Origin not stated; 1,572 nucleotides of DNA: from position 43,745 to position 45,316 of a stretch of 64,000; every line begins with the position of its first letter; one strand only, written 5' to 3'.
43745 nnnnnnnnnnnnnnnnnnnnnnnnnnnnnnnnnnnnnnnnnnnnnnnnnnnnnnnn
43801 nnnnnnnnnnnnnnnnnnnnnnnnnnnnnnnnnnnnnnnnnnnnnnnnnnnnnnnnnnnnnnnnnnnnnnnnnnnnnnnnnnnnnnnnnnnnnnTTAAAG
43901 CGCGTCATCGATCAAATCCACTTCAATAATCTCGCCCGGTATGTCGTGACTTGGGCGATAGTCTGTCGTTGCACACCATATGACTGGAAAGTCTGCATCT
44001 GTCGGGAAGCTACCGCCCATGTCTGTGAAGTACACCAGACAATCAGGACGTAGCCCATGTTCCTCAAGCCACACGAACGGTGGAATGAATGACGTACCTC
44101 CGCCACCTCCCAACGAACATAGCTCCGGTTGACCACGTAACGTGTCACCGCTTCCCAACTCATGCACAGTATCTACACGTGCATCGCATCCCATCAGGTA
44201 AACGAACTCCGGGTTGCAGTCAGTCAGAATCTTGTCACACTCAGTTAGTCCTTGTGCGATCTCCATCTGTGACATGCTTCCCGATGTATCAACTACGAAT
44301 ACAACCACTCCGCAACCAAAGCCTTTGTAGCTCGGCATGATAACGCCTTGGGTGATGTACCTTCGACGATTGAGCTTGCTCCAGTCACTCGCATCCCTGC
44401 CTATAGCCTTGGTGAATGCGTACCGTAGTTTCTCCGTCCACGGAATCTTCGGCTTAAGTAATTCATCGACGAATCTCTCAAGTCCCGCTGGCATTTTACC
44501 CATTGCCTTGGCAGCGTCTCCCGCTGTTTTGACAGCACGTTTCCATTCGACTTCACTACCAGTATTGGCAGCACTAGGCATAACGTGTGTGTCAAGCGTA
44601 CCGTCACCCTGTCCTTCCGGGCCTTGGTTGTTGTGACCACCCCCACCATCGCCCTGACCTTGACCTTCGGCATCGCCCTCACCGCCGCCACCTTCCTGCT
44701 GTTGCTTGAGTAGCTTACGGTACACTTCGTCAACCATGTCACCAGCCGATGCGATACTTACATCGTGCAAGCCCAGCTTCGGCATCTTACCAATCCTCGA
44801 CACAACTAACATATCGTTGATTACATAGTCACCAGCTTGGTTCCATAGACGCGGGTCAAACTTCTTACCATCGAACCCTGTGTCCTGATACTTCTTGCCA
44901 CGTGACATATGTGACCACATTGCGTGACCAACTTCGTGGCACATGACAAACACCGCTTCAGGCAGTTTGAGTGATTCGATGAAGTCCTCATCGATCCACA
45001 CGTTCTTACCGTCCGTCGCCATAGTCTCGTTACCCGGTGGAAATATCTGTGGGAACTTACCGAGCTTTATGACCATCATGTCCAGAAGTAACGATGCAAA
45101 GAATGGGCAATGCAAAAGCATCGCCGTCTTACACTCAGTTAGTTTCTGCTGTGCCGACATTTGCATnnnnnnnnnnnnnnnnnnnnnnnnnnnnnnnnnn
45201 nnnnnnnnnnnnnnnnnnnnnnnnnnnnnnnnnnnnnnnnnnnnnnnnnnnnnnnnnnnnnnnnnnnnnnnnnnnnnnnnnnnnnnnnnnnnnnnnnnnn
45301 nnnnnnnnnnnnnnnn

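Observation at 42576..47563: MoxR AAA+ ATPase and vWA/metallopeptidase pair embedded with an acidic 434-aa protein, a 265-aa protein and a membrane HExxH protein in the early operon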

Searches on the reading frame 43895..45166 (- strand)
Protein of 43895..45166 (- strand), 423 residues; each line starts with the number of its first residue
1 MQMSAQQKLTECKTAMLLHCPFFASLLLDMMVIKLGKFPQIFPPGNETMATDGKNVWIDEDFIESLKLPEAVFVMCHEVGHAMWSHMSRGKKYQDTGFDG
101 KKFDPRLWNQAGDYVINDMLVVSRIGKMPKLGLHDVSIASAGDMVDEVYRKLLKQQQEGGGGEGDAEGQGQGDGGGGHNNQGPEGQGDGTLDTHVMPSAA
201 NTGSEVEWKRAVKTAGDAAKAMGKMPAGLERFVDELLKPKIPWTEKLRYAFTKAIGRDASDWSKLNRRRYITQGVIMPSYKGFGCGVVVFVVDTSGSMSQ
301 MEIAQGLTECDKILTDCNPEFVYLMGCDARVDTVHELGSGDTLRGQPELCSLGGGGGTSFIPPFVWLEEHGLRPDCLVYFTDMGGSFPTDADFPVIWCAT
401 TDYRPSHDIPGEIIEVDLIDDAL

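Call 3: search_protein_families(library=pfam, proteins=[window:43895-45166:-], max_evalue=0.01)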
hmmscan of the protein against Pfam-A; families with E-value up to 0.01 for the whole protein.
window:43895-45166:- (423 aa): 3 families
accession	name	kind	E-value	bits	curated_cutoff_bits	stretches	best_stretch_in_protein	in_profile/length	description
PF13203.12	DUF2201_N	-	3.3e-35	122.5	23.2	1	6-279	3-269/271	Putative metallopeptidase domain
PF09967.15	DUF2201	-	2.8e-17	63.4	26.4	1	288-405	1-110/123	VWA-like domain (DUF2201)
PF01435.24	Peptidase_M48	-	0.0035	17.6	20.3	1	51-88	44-82/186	Peptidase family M48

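Call 4: search_protein_families(library=phrogs, proteins=[window:43895-45166:-], max_evalue=0.001)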
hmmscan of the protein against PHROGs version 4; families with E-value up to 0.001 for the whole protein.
window:43895-45166:- (423 aa): 2 families
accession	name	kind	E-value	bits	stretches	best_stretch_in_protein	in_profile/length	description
phrog_1314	-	DNA, RNA and nucleotide metabolism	5.5e-82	276.9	1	1-417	7-391/394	HNH endonuclease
phrog_30358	-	unknown function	1.6e-07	32.5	1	220-402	10-186/204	-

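Call 6: search_protein_families(library=ncbifam, proteins=[window:43895-45166:-], max_evalue=0.01)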
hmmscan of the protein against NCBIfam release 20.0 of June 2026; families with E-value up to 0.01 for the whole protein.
window:43895-45166:- (423 aa): 0 families

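Call 7: search_protein_families(library=padloc, proteins=[window:43895-45166:-], max_evalue=0.01)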
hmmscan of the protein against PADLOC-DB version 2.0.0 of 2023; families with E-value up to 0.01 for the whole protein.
window:43895-45166:- (423 aa): 0 families

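Call 8: search_dna_similar(query=window:43895-45166:-, collection=phages, mode=protein, max_rows=30)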
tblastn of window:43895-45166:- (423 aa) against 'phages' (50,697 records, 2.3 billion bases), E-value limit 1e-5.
Records with a match: 418; places in all: 418; records where one place covers at least 80% of the query: 251.
Best place of each record, by identity: <60% 418.
By first word of the organism name: Pseudomonas 107; Escherichia 99; Vibrio 71; Klebsiella 28; Salmonella 19; Achromobacter 17; Pectobacterium 16; Erwinia 11; Acinetobacter 7; Rhizobium 4; and 20 more.
By host as written in the record: - 61; Pseudomonas aeruginosa 38; Escherichia coli 37; Klebsiella pneumoniae 17; Pseudomonas aeruginosa PAO1 16; Pseudomonas aeruginosa ATCC 27853 12; Achromobacter xylosoxidans I2BC 12; Vibrio splendidus 8; and 126 more.
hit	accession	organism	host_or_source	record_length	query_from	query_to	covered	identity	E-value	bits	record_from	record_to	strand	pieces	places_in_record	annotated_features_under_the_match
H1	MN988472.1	Rhizobium phage RHph_TM3_14A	Rhizobium etli T3_14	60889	7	416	97%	33.6%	9e-44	169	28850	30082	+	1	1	metallopeptidase domain-containing protein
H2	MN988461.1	Rhizobium phage RHph_TM27A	Rhizobium phaseoli N831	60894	7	416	97%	33.6%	9e-44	169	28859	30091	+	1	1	metallopeptidase domain-containing protein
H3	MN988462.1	Rhizobium phage RHph_TM27B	Rhizobium phaseoli N831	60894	7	416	97%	33.6%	9e-44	169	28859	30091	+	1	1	metallopeptidase domain-containing protein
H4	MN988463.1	Rhizobium phage RHph_TM29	Rhizobium phaseoli N931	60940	7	416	97%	33.6%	9e-44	169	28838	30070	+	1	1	metallopeptidase domain-containing protein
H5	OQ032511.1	Acinetobacter phage nACB1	Acinetobacter beijerinckii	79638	5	404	95%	31.4%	1e-31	134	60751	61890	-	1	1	hypothetical protein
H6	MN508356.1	Acinetobacter phage VB_ApiP_XC38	Acinetobacter pittii ABC38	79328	4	398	93%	31.4%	5e-33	137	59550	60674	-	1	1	hypothetical protein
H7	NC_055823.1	Acinetobacter phage VB_ApiP_XC38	Acinetobacter pittii ABC38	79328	4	398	93%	31.4%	5e-33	137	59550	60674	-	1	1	HNH endonuclease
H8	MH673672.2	Thermus phage phiFa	Thermus thermophilus HB27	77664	3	416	98%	29.3%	4e-24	111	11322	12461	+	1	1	hypothetical protein (x2)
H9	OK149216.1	Acinetobacter phage vB_IME_Ab2712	Acinetobacter baumannii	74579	6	411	96%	28.3%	5e-23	107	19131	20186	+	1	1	record has no annotation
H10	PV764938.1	Sinorhizobium phage Phosso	Sinohrizobium meliloti NRRL L-50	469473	9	400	93%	29.2%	2e-27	121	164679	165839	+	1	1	hypothetical protein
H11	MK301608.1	Vibrio virus vB_VspP_SBP1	Vibrio sp. SCSIO30225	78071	48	420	88%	30.6%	2e-28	124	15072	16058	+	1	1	metallopeptidase | hypothetical protein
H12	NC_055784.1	Vibrio virus vB_VspP_SBP1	Vibrio sp. SCSIO30225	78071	48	420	88%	30.6%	2e-28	124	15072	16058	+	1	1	HNH endonuclease | hypothetical protein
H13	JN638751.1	Bacillus phage G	Bacillus megaterium str. ATCC 43725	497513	1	401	95%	27.9%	2e-30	129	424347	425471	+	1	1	576: gp576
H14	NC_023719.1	Bacillus phage G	Bacillus megaterium str. ATCC 43725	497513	1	401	95%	27.9%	2e-30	129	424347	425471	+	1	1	576: HNH endonuclease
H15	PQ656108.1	Acinetobacter phage At2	Acinetobacter tandoii W4-4-4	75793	4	404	78%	33.0%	2e-14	153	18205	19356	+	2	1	hypothetical protein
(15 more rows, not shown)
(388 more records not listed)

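Call 10: get_annotated_region(hit=H1, flank=7000)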
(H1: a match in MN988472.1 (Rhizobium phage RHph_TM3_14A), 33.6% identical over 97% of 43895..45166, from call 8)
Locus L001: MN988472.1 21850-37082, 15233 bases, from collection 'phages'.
description: Rhizobium phage RHph_TM3_14A, complete genome.
organism: Rhizobium phage RHph_TM3_14A (NCBI taxid 2509560)
taxonomy: Viruses; Duplodnaviria; Heunggongvirae; Uroviricota; Caudoviricetes
host: Rhizobium etli T3_14; source: agricultural lands; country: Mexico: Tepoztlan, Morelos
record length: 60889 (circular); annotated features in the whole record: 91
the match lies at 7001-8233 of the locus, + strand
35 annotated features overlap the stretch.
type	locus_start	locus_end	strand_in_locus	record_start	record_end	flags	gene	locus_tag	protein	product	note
CDS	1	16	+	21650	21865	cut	-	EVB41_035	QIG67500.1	hypothetical protein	-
CDS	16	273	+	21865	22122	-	-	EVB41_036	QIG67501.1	hypothetical protein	-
CDS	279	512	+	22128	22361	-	-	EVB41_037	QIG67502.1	hypothetical protein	-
CDS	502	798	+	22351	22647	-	-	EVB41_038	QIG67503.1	hypothetical protein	-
CDS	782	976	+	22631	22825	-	-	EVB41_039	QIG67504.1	hypothetical protein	-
CDS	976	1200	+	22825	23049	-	-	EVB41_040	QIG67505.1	hypothetical protein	-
CDS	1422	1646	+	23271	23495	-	-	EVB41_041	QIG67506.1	hypothetical protein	-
CDS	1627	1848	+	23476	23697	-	-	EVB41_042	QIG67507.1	hypothetical protein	-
CDS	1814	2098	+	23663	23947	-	-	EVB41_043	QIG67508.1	hypothetical protein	-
CDS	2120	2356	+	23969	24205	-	-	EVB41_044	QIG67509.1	hypothetical protein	-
CDS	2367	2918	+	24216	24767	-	-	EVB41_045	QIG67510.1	hypothetical protein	-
CDS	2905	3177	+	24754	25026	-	-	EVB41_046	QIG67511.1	hypothetical protein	-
CDS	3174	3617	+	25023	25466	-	-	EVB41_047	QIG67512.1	hypothetical protein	-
CDS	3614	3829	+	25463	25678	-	-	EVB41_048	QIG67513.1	hypothetical protein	-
CDS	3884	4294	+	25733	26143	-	-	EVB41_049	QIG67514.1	hypothetical protein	-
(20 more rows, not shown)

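Call 11: get_annotated_region(hit=H5, flank=6000)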
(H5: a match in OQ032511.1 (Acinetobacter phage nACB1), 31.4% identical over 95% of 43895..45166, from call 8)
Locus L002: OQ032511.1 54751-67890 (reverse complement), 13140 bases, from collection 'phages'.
description: Acinetobacter phage nACB1, complete genome.
organism: Acinetobacter phage nACB1 (NCBI taxid 3015924)
taxonomy: Viruses; Duplodnaviria; Heunggongvirae; Uroviricota; Caudoviricetes; Schitoviridae
host: Acinetobacter beijerinckii; source: -; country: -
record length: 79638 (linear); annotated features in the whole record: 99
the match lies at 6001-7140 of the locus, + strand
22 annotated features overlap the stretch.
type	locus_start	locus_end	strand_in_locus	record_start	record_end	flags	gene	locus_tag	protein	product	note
CDS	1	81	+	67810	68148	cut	-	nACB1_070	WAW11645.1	hypothetical protein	-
CDS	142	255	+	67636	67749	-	-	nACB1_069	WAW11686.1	hypothetical protein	-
CDS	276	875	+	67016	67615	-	-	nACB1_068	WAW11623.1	hypothetical protein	-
CDS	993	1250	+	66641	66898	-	-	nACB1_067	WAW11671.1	hypothetical protein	-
CDS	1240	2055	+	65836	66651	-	-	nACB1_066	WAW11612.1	hypothetical protein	-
tRNA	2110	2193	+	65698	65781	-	-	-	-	tRNA-OTHER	tRNA (Undetermied aa)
tRNA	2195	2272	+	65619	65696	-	-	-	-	tRNA-Thr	-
tRNA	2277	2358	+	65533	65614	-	-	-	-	tRNA-Tyr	-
tRNA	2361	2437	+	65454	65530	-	-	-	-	tRNA-Pro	-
CDS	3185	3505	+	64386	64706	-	-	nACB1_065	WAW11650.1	hypothetical protein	-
CDS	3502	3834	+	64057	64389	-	-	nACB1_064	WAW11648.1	hypothetical protein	-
CDS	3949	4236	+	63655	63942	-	-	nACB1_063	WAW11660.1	hypothetical protein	-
CDS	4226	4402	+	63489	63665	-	-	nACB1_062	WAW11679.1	hypothetical protein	-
CDS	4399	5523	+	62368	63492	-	-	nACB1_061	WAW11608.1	MoxR-like ATPase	-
CDS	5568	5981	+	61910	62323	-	-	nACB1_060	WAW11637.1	hypothetical protein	-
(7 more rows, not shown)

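Call 16: search_solved_structures(query=window:43895-45166:-, max_evalue=1, show_alignments=2)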
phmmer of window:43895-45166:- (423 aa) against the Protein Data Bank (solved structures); distinct sequences matched with E-value up to 1: 4.
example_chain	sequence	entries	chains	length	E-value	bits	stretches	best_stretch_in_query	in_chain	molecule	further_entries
6nif_A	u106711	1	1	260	0.028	16.4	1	131-205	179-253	hREV7, GTP-binding nuclear protein Ran, hREV3 fusion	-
9zly_A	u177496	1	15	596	0.21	13.5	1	133-200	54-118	Packaging protein UL32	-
2l6h_A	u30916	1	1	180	0.25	13.2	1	139-189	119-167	Focal adhesion kinase 1, linker, Paxillin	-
2jz7_A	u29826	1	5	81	0.42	12.5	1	115-161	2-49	Selenium binding protein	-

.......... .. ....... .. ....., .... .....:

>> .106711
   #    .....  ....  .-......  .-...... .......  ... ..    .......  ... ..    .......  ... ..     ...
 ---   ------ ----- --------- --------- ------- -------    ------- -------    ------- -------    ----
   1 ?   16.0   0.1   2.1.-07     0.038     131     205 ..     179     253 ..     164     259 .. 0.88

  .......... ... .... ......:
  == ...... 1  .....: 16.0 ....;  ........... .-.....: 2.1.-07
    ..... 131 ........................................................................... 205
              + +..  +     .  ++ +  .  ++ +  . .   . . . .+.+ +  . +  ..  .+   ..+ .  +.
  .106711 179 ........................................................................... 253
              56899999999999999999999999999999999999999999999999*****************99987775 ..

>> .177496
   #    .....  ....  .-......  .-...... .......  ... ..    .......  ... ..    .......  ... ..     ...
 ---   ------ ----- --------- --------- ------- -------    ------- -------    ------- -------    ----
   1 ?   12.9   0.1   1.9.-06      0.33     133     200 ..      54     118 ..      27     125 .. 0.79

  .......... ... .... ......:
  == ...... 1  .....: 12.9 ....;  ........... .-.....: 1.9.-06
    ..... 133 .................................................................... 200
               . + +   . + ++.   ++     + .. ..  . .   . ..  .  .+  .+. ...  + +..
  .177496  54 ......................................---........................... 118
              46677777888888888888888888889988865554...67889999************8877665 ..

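Call 21: find_related_loci(query=window:43895-45166:-, collection=viral_contigs, flank=8000)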
Query window:43895-45166:- (423 aa) in viral_contigs; peptide patterns used: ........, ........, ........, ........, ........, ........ (x = any residue, [..] = any of these).
13 stretches matched a pattern; 8 encode a relative of the query (tblastn E <= 1e-3); 8 distinct loci.
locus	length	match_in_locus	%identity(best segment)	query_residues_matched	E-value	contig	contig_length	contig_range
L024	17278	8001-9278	80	1-423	0e+0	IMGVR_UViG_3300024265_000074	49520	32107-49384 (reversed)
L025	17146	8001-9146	58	10-418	1e-146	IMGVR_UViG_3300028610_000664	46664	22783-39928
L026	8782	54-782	71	178-423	1e-111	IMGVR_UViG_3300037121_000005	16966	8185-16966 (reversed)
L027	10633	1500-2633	61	1-402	2e-153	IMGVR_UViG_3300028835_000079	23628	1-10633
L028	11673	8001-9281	32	1-404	1e-57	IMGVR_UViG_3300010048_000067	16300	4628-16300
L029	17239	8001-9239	33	1-402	6e-58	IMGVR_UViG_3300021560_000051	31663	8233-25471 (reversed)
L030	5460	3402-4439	33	5-402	1e-53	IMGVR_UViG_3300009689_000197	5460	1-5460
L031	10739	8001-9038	32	5-402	4e-53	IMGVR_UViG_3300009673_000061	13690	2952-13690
